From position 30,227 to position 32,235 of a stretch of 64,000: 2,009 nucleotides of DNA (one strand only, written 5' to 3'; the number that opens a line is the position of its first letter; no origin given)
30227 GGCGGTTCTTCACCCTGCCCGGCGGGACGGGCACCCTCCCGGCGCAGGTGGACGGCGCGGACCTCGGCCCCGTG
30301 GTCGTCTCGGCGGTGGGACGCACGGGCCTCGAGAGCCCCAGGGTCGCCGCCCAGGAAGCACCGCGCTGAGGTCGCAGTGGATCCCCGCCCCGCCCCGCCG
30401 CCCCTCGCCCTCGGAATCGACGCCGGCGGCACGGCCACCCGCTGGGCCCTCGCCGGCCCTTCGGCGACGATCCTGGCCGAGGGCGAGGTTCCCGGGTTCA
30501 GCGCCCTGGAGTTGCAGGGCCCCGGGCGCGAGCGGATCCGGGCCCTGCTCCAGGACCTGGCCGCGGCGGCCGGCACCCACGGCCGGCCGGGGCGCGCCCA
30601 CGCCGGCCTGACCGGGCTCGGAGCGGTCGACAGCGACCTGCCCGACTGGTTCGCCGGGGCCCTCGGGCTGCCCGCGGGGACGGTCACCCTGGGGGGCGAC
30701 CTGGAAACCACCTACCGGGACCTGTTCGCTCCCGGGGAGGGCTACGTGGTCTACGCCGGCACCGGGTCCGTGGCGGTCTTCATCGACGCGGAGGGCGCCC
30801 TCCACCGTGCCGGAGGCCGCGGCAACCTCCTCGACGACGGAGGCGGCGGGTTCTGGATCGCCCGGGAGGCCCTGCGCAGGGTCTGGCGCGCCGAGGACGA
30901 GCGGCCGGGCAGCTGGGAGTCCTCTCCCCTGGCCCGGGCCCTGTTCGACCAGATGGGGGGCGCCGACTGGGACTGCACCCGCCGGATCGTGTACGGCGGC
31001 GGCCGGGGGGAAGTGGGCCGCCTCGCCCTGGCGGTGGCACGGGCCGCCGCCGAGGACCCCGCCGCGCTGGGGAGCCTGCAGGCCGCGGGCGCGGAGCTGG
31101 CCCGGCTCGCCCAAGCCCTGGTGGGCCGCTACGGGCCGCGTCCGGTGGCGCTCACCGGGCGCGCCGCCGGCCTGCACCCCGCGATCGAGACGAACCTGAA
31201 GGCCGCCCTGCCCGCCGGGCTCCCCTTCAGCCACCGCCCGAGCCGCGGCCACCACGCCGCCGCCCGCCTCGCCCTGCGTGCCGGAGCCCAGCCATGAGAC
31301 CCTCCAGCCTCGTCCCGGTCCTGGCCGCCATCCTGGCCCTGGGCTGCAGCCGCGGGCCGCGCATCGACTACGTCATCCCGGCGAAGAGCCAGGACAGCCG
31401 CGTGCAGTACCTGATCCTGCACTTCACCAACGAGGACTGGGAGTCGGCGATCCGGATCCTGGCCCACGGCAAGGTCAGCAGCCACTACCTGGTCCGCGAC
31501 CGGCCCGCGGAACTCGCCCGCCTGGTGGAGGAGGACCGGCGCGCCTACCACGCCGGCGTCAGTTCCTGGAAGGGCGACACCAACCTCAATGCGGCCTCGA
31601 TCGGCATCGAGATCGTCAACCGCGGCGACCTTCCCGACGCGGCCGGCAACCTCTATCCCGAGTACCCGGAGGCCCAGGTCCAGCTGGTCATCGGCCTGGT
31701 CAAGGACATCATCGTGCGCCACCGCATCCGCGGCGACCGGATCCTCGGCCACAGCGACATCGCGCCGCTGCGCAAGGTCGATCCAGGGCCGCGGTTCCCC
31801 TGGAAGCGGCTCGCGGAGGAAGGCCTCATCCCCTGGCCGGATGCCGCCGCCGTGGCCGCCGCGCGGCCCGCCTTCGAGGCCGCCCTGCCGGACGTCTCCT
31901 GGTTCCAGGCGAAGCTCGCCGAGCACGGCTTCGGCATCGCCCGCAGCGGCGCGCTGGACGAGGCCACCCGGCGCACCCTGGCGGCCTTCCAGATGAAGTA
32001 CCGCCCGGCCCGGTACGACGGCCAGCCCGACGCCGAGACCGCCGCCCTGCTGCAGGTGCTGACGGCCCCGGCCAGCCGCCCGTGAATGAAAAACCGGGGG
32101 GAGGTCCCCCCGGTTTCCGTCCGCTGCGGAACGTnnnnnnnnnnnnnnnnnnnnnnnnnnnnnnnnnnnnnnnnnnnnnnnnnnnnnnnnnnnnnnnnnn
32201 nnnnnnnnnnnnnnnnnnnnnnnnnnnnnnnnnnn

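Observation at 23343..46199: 23 kb peptidoglycan-utilisation supercluster with outer-membrane import and a largely exported stem-peptide dismantling set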

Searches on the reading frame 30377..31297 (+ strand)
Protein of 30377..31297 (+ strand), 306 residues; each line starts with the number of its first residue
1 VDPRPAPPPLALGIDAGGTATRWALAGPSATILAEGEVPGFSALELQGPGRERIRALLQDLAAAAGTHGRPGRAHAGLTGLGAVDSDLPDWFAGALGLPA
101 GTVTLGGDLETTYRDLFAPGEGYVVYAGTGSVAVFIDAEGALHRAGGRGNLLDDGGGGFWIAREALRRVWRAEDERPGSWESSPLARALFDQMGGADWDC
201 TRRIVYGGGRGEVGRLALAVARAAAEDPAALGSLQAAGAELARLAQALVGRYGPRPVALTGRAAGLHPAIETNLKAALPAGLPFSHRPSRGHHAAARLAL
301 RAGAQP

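Call 5: search_protein_families(library=pfam, proteins=[window:30377-31297:+], max_evalue=0.01)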
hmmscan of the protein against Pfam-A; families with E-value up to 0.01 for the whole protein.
window:30377-31297:+ (306 aa): 1 family
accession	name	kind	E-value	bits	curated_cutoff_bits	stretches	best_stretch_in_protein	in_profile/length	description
PF01869.26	BcrAD_BadFG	-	6.2e-09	36.2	31.5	1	12-265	1-232/271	BadF/BadG/BcrA/BcrD ATPase family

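Call 7: search_protein_families(library=ncbifam, proteins=[window:30377-31297:+], max_evalue=0.001)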
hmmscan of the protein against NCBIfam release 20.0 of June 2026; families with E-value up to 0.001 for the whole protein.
window:30377-31297:+ (306 aa): 1 family
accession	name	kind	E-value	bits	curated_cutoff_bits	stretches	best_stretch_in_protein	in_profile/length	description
NF046058.1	NagK_SO3507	equivalog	7.4e-12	45.3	370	1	9-278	9-275/295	N-acetylglucosamine kinase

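Call 84: search_solved_structures(query=window:30377-31297:+, max_evalue=0.01)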
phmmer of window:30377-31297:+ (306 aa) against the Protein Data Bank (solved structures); distinct sequences matched with E-value up to 0.01: 5.
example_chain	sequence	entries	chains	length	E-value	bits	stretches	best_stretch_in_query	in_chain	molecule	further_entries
1zc6_A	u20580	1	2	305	3.4e-11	46.3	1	11-262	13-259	probable N-acetylglucosamine kinase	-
2e2n_A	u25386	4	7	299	2.2e-09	40.3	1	11-260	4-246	HEXOKINASE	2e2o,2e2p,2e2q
8zo3_A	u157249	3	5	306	6.7e-07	32.2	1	11-176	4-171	N-acetylmuramic acid/N-acetylglucosamine kinase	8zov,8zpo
2ch5_A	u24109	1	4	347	6.6e-05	25.6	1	118-175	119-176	NAGK PROTEIN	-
2ch6_A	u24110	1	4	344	7e-05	25.6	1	118-175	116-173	N-ACETYL-D-GLUCOSAMINE KINASE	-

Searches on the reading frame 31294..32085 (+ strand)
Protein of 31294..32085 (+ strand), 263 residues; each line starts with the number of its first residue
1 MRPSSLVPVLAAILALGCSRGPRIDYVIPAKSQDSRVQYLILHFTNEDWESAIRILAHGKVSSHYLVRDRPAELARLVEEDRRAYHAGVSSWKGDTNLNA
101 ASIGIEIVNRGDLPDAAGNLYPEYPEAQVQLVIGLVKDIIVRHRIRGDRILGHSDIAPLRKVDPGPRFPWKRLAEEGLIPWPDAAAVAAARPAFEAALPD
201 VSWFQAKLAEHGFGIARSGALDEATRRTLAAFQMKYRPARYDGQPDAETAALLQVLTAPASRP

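Call 5: search_protein_families(library=pfam, proteins=[window:31294-32085:+], max_evalue=0.01)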
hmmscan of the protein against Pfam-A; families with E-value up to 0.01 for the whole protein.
window:31294-32085:+ (263 aa): 3 families
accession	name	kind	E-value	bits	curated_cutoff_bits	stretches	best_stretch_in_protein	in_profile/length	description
PF01510.30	Amidase_2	-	7.3e-26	91.5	26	1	34-166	2-131/131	N-acetylmuramoyl-L-alanine amidase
PF01471.23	PG_binding_1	-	4.4e-08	33.6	23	1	199-253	3-57/57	Putative peptidoglycan binding domain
PF11590.13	DNAPolymera_Pol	-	0.0049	17.2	26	1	207-230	6-29/36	DNA polymerase catalytic subunit Pol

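Call 7: search_protein_families(library=ncbifam, proteins=[window:31294-32085:+], max_evalue=0.001)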
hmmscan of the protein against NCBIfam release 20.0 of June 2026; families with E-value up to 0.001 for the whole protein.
window:31294-32085:+ (263 aa): 1 family
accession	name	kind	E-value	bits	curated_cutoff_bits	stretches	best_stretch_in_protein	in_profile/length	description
NF008758.0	PRK11789.1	equivalog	1.7e-25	89.5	143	1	46-176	61-181/190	1,6-anhydro-N-acetylmuramyl-L-alanine amidase AmpD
